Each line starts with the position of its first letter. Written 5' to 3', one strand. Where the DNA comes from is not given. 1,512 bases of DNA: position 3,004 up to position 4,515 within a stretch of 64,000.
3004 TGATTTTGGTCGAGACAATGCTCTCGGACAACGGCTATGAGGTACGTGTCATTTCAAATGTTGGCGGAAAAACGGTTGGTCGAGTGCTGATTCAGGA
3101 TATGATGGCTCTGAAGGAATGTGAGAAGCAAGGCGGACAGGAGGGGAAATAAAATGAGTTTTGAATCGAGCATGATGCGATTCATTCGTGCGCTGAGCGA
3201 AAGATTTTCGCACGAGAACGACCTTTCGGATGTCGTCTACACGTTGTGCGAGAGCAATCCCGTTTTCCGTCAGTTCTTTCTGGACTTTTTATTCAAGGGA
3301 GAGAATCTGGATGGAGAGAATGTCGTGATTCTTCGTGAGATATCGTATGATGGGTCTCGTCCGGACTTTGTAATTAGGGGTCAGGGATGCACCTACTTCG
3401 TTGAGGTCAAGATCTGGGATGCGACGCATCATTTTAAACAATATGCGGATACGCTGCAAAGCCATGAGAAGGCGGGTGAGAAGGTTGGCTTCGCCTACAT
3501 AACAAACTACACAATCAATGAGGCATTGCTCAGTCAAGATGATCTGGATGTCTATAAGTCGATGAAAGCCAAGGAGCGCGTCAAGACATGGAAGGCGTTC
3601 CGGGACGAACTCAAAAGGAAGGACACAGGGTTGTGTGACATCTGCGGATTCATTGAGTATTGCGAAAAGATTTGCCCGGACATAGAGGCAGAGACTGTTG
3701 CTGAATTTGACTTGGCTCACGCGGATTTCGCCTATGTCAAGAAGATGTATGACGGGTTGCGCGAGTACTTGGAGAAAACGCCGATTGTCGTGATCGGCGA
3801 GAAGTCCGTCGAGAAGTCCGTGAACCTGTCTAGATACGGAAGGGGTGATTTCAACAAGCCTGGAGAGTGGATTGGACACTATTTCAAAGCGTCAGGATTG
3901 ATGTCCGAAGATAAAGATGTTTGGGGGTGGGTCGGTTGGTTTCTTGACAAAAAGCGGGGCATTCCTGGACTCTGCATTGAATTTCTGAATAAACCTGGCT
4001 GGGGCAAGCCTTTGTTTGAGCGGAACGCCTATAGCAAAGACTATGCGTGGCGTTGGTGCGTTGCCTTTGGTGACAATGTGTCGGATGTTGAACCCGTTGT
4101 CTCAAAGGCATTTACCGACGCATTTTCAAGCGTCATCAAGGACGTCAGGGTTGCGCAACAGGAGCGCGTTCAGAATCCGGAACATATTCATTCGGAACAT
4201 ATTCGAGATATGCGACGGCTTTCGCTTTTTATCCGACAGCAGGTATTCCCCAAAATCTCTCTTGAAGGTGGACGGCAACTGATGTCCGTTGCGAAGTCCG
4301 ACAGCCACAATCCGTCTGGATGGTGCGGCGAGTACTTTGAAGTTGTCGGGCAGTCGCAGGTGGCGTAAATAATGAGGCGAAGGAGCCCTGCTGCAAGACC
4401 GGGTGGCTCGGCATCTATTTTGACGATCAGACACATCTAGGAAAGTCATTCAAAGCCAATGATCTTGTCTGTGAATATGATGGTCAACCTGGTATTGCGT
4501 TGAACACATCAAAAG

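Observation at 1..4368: Low-G+C three-gene operon: Zn-finger polytopic membrane protein + ER/K coiled-coil protein + PD-(D/E)xK nuclease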

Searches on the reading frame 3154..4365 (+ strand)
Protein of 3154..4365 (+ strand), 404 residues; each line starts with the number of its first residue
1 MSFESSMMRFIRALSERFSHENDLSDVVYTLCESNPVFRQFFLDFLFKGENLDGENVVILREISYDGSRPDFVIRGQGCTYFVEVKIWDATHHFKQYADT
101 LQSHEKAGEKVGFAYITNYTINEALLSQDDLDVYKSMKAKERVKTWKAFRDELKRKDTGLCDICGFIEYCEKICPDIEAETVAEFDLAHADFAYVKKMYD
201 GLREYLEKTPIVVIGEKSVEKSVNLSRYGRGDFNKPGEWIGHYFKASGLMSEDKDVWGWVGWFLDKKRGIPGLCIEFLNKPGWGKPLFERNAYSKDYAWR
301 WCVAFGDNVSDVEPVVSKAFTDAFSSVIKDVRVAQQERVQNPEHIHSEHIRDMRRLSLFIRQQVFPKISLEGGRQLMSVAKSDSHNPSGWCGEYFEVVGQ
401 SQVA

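Call 4: search_protein_families(library=pfam, proteins=[window:3154-4365:+], max_evalue=1)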
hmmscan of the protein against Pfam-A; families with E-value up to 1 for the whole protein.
window:3154-4365:+ (404 aa): 2 families
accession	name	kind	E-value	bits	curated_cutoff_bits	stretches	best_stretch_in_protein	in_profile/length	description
PF03749.19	SfsA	-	0.02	15.2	22.8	1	57-91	23-57/138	Sugar fermentation stimulation protein RE domain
PF14775.11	NYD-SP28_assoc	-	0.024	15.2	27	0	140-155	12-27/60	Sperm tail C-terminal domain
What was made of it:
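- Closest known: PD-. Same: There is a weak SfsA Pfam hit (call 4).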

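Call 5: search_protein_families(library=padloc, proteins=[window:3154-4365:+], max_evalue=1)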
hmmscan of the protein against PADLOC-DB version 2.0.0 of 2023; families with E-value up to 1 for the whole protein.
window:3154-4365:+ (404 aa): 0 families

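Call 6: search_protein_families(library=ncbifam, proteins=[window:3154-4365:+], max_evalue=1)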
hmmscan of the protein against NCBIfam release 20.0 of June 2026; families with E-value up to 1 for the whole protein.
window:3154-4365:+ (404 aa): 0 families

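Call 7: search_protein_families(library=phrogs, proteins=[window:3154-4365:+], max_evalue=1)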
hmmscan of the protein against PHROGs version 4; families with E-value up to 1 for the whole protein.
window:3154-4365:+ (404 aa): 3 families
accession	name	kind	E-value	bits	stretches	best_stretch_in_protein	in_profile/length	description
phrog_31599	-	unknown function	0.069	14.4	0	297-346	39-88/111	-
phrog_144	-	DNA, RNA and nucleotide metabolism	0.091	13.4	1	134-166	60-92/175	HNH endonuclease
phrog_2118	-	DNA, RNA and nucleotide metabolism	0.091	13.3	1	130-166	147-184/301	HNH endonuclease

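Call 11: search_solved_structures(query=window:3154-4365:+, max_evalue=10, show_alignments=2)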
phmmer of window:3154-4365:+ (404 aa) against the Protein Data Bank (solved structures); distinct sequences matched with E-value up to 10: 8.
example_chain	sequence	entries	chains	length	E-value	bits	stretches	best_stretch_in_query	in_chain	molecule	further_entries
2kg5_A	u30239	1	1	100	0.49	12.1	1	82-107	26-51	Arf-GAP, Rho-GAP domain, ANK repeat and PH domain-containing protein 3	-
5e01_A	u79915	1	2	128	0.98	11.1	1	105-186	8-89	Uncharacterized HTH-type transcriptional regulator HI_0186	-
6cxt_A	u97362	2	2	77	1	11.1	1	306-362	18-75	Alpha/beta hydrolase fold protein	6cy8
5d8c_A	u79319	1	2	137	1.1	11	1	105-186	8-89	MerR family regulator protein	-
5d90_B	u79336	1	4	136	1.2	10.9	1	105-186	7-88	MerR family regulator protein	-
2gzd_A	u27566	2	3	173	1.4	10.6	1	205-256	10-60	Ras-related protein Rab-11A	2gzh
2hv8_A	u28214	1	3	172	1.5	10.5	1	206-256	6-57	Ras-related protein Rab-11A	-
1oiw_A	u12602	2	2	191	1.6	10.5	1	204-256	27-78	RAS-RELATED PROTEIN RAB-11A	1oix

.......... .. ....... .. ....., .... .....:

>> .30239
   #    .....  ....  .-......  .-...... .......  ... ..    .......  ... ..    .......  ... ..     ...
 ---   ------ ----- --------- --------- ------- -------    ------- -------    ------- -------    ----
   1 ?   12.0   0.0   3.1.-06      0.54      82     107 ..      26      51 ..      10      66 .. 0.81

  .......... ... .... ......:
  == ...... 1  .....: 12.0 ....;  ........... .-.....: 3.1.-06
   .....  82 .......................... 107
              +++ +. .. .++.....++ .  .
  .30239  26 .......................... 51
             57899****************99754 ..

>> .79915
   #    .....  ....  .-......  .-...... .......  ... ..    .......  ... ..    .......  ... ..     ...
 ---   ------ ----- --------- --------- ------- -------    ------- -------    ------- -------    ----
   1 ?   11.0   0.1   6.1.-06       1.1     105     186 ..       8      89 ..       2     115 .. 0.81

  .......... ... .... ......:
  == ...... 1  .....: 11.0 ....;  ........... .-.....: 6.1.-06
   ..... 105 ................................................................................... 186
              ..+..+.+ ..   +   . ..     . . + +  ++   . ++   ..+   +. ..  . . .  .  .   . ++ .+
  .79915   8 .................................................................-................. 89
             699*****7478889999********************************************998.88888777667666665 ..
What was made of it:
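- Tried and rejected: PDB by sequence: gene 3 gave only chance hits (call 11).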

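Call 16: find_homologous_proteins(query=window:3154-4365:+, max_evalue=0.001)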
Query window:3154-4365:+ (404 aa): 68 proteins with E <= 0.001 among 1614 candidates.
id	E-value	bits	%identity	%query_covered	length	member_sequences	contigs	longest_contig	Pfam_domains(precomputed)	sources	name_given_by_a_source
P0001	1.0e-235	800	87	100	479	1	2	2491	-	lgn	-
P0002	2.5e-235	799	87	100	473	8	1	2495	-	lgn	-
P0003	3.0e-92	327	44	98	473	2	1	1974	-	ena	-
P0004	2.3e-91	325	44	99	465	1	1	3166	-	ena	-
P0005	3.7e-90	321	43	98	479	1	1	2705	-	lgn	-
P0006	5.6e-89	317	44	98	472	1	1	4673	-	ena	-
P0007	2.5e-87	311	42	98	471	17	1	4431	-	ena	-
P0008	3.1e-87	311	42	98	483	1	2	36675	-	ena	-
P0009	6.3e-87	310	42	98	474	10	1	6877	-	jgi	-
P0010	3.3e-86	308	42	98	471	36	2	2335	-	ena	-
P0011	3.6e-85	304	42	98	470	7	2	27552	-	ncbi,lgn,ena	-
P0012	4.1e-85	304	41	99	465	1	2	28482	-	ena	-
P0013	8.9e-84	300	43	98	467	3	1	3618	-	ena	-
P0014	1.6e-80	289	41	98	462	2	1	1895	-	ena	-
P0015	1.8e-79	285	39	98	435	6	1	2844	-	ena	-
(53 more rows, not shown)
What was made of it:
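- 3154..4368 (+): Gene 3 (g3), truncated ORF of 404 aa. It has an N-terminal PD-(D/E)xK nuclease-like domain (about 3154-3560; D71 at 3364-3366, E84 at 3403-3405, K86 at 3409-3411) and a C-terminal domain of unknown fold. 68 homologue clusters of about 470 aa: call 16.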

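Call 20: find_related_loci(query=A2, collection=genome_contigs, flank=10000)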
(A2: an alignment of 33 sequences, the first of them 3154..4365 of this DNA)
Query A2 (404 aa) in genome_contigs; peptide patterns used: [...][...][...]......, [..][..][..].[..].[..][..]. (x = any residue, [..] = any of these).
96 stretches matched a pattern; 17 encode a relative of the query (tblastn E <= 1e-3); 17 distinct loci.
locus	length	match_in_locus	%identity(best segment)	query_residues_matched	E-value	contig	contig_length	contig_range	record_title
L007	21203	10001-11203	36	5-397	2e-69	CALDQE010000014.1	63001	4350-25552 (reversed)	MAG TPA_asm: uncultured Verrucomicrobia bacterium isolate SRR6425821_bin.29_CONCOCT_v1.1_MAG genome assembly, contig: ER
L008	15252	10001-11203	37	5-397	1e-69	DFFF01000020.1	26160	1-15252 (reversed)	MAG TPA_asm: Verrucomicrobia bacterium UBA3783 UBA3783_contig_2868, whole genome shotgun sequence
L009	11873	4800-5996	37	7-402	7e-60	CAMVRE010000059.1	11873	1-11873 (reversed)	MAG TPA_asm: uncultured Verrucomicrobia bacterium isolate SRR8387717_bin.9_metaWRAP_v1.3_MAG genome assembly, contig: ER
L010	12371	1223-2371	33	5-397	7e-47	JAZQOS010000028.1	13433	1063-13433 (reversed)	MAG: Kiritimatiellia bacterium isolate T1900045242_TH20190012.MAGScoT_cleanbin_000040 SGB_5548_k141_2270233, whole genom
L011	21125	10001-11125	31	5-398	1e-43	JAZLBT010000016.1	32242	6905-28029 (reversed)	MAG: Candidatus Spyradenecus sp. isolate T1900045060_TC20190053.MAGScoT_cleanbin_000006 SGB_4565_k141_1721089, whole gen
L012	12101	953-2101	32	5-398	1e-37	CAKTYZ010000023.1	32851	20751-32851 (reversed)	MAG: uncultured Kiritimatiellaeota bacterium isolate REFINED_METABAT215_TOP10_CONTIGS_1500_ASSEMBLY_K77_MERGED__Hadza_Mo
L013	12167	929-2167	31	5-402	6e-34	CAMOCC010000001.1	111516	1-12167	MAG: uncultured Verrucomicrobia bacterium isolate SRR873601_bin.89_metaWRAP_v1.3_MAG genome assembly, contig: NODE_244_l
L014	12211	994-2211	30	5-402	3e-32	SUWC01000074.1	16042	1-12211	MAG: Lentisphaerae bacterium isolate SIG88 NODE_64211_length_16042_cov_2.541313, whole genome shotgun sequence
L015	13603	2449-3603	31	10-400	3e-30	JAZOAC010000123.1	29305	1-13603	MAG: Kiritimatiellia bacterium isolate T1900044764_TS20190230.MAGScoT_cleanbin_000043 SGB_2394_k141_1988461, whole genom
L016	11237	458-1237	28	2-288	1e-27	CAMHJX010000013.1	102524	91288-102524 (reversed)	MAG: uncultured Bacteroidales bacterium isolate SRR11784281_bin.64_metaWRAP_v1.3_MAG genome assembly, contig: ERZ1220335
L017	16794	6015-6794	30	1-285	2e-26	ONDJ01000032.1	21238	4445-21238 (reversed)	uncultured Prevotellaceae bacterium isolate RUG210 genome assembly, contig: scaffold_3581, whole genome shotgun sequence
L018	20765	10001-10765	28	10-289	6e-25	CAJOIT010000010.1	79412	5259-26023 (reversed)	uncultured Bacteroidales bacterium isolate Red_deer_4_mag_224 genome assembly, contig: scaffold_259, whole genome shotgu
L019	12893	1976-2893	30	10-330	4e-22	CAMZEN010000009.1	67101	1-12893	MAG TPA_asm: uncultured Verrucomicrobia bacterium isolate SRR10912534_bin.105_metaWRAP_v1.3_MAG genome assembly, contig:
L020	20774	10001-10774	26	5-288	1e-19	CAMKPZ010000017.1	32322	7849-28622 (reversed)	MAG: uncultured Bacteroidales bacterium isolate SRR12081301_bin.65_metaWRAP_v1.3_MAG genome assembly, contig: ERZ1228976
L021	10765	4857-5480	26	17-261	7e-17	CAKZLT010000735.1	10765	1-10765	MAG TPA_asm: uncultured Saprospiraceae bacterium isolate ERR2094174_bin.90_CONCOCT_v1.1_MAG genome assembly, contig: ERZ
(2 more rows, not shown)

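Call 23: search_protein_families(library=pfam, proteins=[L007:7413-9650:+, L008:7330-8799:+, L008:8870-9943:+, L009:2539-4752:+, L013:2469-5954:+, L014:2493-8213:+, L021:5772-10640:+, L012:3-932:+, L011:9126-9866:+, L018:11553-14498:+], max_evalue=0.001)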
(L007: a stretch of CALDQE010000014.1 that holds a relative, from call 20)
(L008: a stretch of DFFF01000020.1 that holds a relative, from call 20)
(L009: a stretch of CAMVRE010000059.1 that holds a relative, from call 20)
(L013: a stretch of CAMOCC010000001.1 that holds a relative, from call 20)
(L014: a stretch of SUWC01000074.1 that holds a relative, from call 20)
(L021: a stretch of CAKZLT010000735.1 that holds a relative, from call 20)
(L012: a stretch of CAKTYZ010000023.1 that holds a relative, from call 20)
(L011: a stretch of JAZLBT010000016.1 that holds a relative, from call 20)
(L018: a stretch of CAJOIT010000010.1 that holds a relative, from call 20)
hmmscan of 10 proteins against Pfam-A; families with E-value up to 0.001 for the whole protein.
L007:7413-9650:+ (746 aa): 32 families (the best 25 are shown)
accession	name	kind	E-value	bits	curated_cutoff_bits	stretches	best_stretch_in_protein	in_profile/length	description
PF00004.35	AAA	-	9.1e-43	146.3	21.2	2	547-669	1-130/131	ATPase family associated with various cellular activities (AAA)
PF13191.12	AAA_16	-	1.2e-10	42.5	32.6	1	543-636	24-122/167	AAA ATPase domain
PF07728.20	AAA_5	-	2.7e-10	40.8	22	1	546-612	1-76/139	AAA domain (dynein-related subfamily)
PF00910.28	RNA_helicase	-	8.6e-10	39.5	21.5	0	286-310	1-25/105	RNA helicase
PF13238.12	AAA_18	-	1.8e-09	38.6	29.4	0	547-613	1-68/128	AAA domain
PF13479.12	AAA_24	-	2.3e-09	37.8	27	0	283-311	2-30/195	AAA domain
PF13401.12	AAA_22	-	4.5e-09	37.1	27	0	544-592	5-50/130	AAA domain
PF05496.18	RuvB_N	-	2.3e-08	34.4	27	0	271-311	20-61/159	Holliday junction DNA helicase RuvB P-loop domain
PF12775.13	AAA_7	-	2.5e-08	34.1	25.8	0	544-627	33-125/181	P-loop containing dynein motor region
PF05673.19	DUF815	-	1.9e-07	31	23.8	0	275-307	45-77/249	Protein of unknown function (DUF815)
PF02367.23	TsaE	-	3.1e-07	30.8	26.6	0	281-309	19-47/128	Threonylcarbamoyl adenosine biosynthesis protein TsaE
PF06068.19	TIP49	-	7e-07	29.2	23.8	1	263-310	32-77/347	TIP49 P-loop domain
PF13671.12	AAA_33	-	1.3e-06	29.2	27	0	547-654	2-84/143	AAA domain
PF12774.13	AAA_6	-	4.6e-06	26.3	25.2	1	550-580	38-68/327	Hydrolytic ATP binding site of dynein motor region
PF13207.12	AAA_17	-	5.1e-06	27.3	27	0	289-313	1-25/136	AAA domain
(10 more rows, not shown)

L008:7330-8799:+ (490 aa): 7 families
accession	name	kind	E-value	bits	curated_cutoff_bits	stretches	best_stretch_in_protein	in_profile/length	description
PF00158.32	Sigma54_activat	-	5e-65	218.7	20.2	1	190-358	1-168/168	Sigma-54 interaction domain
PF14532.12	Sigma54_activ_2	-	3.3e-20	73.2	25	1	191-362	1-138/138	Sigma-54 interaction domain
PF07728.20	AAA_5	-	7.5e-11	42.6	22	1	215-351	2-138/139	AAA domain (dynein-related subfamily)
PF25601.1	AAA_lid_14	-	1.2e-08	35.1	27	1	363-418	1-62/87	AAA+ ATPase lid domain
PF07724.20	AAA_2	-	7e-07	29.9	27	1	212-330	3-121/166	AAA domain (Cdc48 subfamily)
PF01078.27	Mg_chelatase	-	5.4e-05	23.1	20.3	0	270-333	93-158/207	Magnesium chelatase, subunit ChlI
PF13556.12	HTH_30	-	0.00026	21.2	27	1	463-487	6-30/59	PucR C-terminal helix-turn-helix domain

L008:8870-9943:+ (358 aa): 0 families

L009:2539-4752:+ (738 aa): 4 families
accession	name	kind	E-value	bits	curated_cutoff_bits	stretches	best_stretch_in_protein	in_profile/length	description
PF08238.18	Sel1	-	1.3e-113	367.9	30.7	11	283-318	1-36/36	Sel1 repeat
PF23310.1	TPR_27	-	1e-12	48.1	27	0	234-307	14-85/110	Plant tetratrico peptide repeats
PF20308.4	TPR-S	-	1.3e-06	29.3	27.6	0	626-713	3-87/102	Tetratricopeptide Repeats-Sensor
PF20023.5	WSLR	-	3.8e-05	24.3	27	0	395-417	6-29/39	Wolframin Sel1-like repeat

L013:2469-5954:+ (1162 aa): 5 families
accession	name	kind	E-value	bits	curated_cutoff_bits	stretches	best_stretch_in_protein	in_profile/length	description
PF13306.12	LRR_5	-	3e-82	273.3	27.7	2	220-346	3-126/127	BspA type Leucine rich repeat region (6 copies)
PF09479.16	Flg_new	-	8.2e-30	103.2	27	2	848-912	2-65/65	Listeria-Bacteroides repeat domain (List_Bact_rpt)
PF13290.12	CHB_HEX_C_1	-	1.2e-16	60.9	22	1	568-624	9-66/67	Chitobiase/beta-hexosaminidase C-terminal domain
PF13287.12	Fn3_assoc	-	3.6e-16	59.5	23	1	571-627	1-58/59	Fn3 associated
PF13855.12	LRR_8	-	9e-12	45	27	0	238-280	11-54/61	Leucine rich repeat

L014:2493-8213:+ (1907 aa): 8 families
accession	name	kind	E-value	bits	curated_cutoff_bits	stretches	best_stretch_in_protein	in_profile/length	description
PF13306.12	LRR_5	-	1.8e-97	322.5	27.7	4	244-355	1-109/127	BspA type Leucine rich repeat region (6 copies)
PF13004.13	BACON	-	5.5e-39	132.4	25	6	926-987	2-60/61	Putative binding domain, N-terminal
PF19190.6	BACON_2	-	3.7e-32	110.5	25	4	728-800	3-82/94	Viral BACON domain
PF18998.6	Flg_new_2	-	8.8e-15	54.9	23.6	1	1249-1314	2-71/73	Divergent InlB B-repeat domain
PF13290.12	CHB_HEX_C_1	-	1.5e-11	44.5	22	1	1560-1626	2-65/67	Chitobiase/beta-hexosaminidase C-terminal domain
PF09479.16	Flg_new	-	1e-10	42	27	1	1473-1545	1-64/65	Listeria-Bacteroides repeat domain (List_Bact_rpt)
PF13287.12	Fn3_assoc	-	8.1e-09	35.9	23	1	1572-1627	1-56/59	Fn3 associated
PF13855.12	LRR_8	-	2.2e-06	27.8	27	0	310-354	11-56/61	Leucine rich repeat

L021:5772-10640:+ (1623 aa): 6 families
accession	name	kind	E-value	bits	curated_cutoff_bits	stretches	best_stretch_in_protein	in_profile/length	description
PF12458.13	DUF3686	-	3.7e-186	619.4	25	1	32-469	1-448/448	ATPase involved in DNA repair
PF25472.1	DUF7902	-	2e-26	92.5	26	1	590-673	1-84/85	Domain of unknown function (DUF7902)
PF00004.35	AAA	-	3e-06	28.1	21.2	1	1263-1383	1-109/131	ATPase family associated with various cellular activities (AAA)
PF07728.20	AAA_5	-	6.7e-06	26.6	22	1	1263-1388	2-127/139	AAA domain (dynein-related subfamily)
PF05496.18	RuvB_N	-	4.5e-05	23.7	27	1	1253-1298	26-71/159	Holliday junction DNA helicase RuvB P-loop domain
PF13401.12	AAA_22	-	0.00021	22.1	27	0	1260-1355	5-113/130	AAA domain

L012:3-932:+ (310 aa): 0 families

L011:9126-9866:+ (247 aa): 2 families
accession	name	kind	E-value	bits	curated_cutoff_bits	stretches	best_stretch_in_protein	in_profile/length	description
PF13306.12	LRR_5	-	1.4e-31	109.5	27.7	1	106-221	14-127/127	BspA type Leucine rich repeat region (6 copies)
PF13855.12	LRR_8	-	7.4e-05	22.9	27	0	160-203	13-57/61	Leucine rich repeat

L018:11553-14498:+ (982 aa): 4 families
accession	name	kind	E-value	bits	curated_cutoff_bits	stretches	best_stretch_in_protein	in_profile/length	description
PF07971.18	Glyco_hydro_92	-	5.8e-172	573.3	24.6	1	266-724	1-463/464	Glycosyl hydrolase family 92 catalytic domain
PF17678.7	Glyco_hydro_92N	-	2.7e-74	250.4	34.5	1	37-260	1-236/236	Glycosyl hydrolase family 92 N-terminal domain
PF00754.31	F5_F8_type_C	-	1e-09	39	28.2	1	840-957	9-116/127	F5/8 type C domain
PF13290.12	CHB_HEX_C_1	-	1.7e-05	25.1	22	1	760-816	5-65/67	Chitobiase/beta-hexosaminidase C-terminal domain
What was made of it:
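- Closest known: Shedu-like single-gene nuclease defence proteins. Different: The neighbours are surface-protein genes rather than classic defence islands (call 23).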

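Call 41: predict_structure(alignment_id=A3)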
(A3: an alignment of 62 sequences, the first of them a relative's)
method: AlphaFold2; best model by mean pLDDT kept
length: 473 residues; sequences in the alignment: 62
mean_pLDDT: 88.2   pTM: 0.84
mean pLDDT of the five models: 88.2, 87.5, 86.3, 86.2, 85.3
residues with pLDDT >= 90: 295; 70-90: 138; 50-70: 33; < 50: 7
segments of 3 or more residues with pLDDT < 50: 470-473
pLDDT, mean of each block of 10 residues (from residue 1): 72 79 88 96 96 97 91 95 88 92 89 93 90 96 96 85 92 81 94 95 95 95 87 91 94 91 74 89 82 86 89 93 70 77 93 93 87 91 93 59 79 89 91 95 91 97 82 37
secondary structure, 60 per line:
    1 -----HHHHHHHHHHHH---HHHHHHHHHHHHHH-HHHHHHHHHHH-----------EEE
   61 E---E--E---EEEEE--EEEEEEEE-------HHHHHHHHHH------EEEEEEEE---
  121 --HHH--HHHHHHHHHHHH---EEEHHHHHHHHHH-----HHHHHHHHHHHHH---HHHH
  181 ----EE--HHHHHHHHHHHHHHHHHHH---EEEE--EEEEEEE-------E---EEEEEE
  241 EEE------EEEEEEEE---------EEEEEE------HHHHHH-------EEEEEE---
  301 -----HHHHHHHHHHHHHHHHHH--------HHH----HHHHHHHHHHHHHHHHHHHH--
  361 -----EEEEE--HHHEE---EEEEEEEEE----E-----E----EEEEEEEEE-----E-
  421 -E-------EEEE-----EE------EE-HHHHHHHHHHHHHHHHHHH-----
elements in order: H6-17 H21-34 H36-46 E58-61 E72-76 E79-86 H94-103 E110-117 H128-139 E143-145 H146-155 H161-173 H177-180 H189-207 E211-214 E217-223 E235-243 E250-257 E267-272 H279-284 E292-297 H306-323 H339-358 E366-370 E381-389 E405-413 E430-433 H450-468
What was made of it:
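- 3154..4368 (+): AF2 pLDDT 88: call 41.
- On PD-(D/E)xK nuclease superfamily (gene 3): The AF2 model has pLDDT 88 (call 41).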

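Call 44: fold_search(model_id=the predicted structure, library=pdb)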
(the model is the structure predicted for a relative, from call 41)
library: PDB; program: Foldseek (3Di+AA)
matches with E <= 10: 314; with E <= 0.001: 0
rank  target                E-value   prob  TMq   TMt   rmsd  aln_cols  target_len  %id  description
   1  8z4i_B                1.0e-02  1.00  0.17  0.20   7.6       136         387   16  crystal structure of Cdn1 in complex with cA3 (released 2026-02-04)
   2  9nl2_A                1.4e-02  0.97  0.17  0.08   9.4       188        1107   11  Structure of R2 retrotransposon protein from Platysternon megacephalum initiating target-primed reverse transcription (released 2025-06-18)
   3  4dav_A                1.9e-02  0.99  0.15  0.27   7.4       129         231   16  The structure of Pyrococcus Furiosus SfsA in complex with DNA (released 2014-10-01)
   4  8ibw_C                3.9e-02  0.84  0.16  0.09   9.0       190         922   11  Structure of R2 with 3'UTR and DNA in binding state (released 2023-09-20)
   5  2p14                  6.6e-02  0.54  0.11  0.23   9.8       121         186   15  Crystal structure of small subunit (R.BspD6I2) of the heterodimeric restriction endonuclease R.BspD6I (released 2008-03-11)
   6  9dou_A                6.9e-02  0.82  0.17  0.09   9.5       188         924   11  Taeniopygia guttata R2 retrotransposon (R2Tg) initiating target-primed reverse transcription (released 2025-05-21)
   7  8z4i_A                7.7e-02  0.85  0.15  0.17   7.7       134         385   14  crystal structure of Cdn1 in complex with cA3 (released 2026-02-04)
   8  7oeb_L                7.7e-02  0.21  0.12  0.05  19.0       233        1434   11  Lassa virus L protein bound to 3' promoter RNA (well-resolved endonuclease) [3END-ENDO] (released 2021-12-01)
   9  9u49_A                9.5e-02  0.75  0.14  0.16   6.9       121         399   16  crystal structure of Cdn1 in complex with cA4 (released 2026-02-04)
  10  4dap                  1.0e-01  0.91  0.17  0.30   6.0       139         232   11  The structure of Escherichia coli SfsA (released 2013-08-14)
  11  2wcz_A                1.0e-01  0.66  0.12  0.35   7.9       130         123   12  1.6A resolution structure of Archaeoglobus fulgidus Hjc, a Holliday junction resolvase from an archaeal hyperthermophi (released 2009-03-24)
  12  9iac_B                1.0e-01  0.35  0.11  0.18  17.5       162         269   11  Structure of the Argonaute-associated Cas4 family protein 1 (ACE1) from Microcystis aeruginosa (MaACE1) (released 2025-04-23)
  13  2wiz_A                1.1e-01  0.72  0.11  0.32   6.2        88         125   16  Crystal structures of Holliday junction resolvases from Archaeoglobus fulgidus bound to DNA substrate (released 2009-05-26)
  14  8iby_C                1.3e-01  0.57  0.15  0.10  10.4       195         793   11  Structure of R2 with 5'ORF (released 2023-09-20)
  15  8gh6_A                1.3e-01  0.57  0.15  0.09   9.4       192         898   12  Bombyx mori R2 retrotransposon initiating target-primed reverse transcription (released 2023-04-05)
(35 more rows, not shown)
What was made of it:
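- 3154..4368 (+): All top Foldseek PDB hits are PD-(D/E)xK nucleases, but with E of 0.01 or more: call 44.
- Top fold hits are Cdn1, SfsA, R2 RLE, Hjc, Cas4-like ACE1, cap-snatching endonucleases, McrC and VRR-NUC (call 44).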
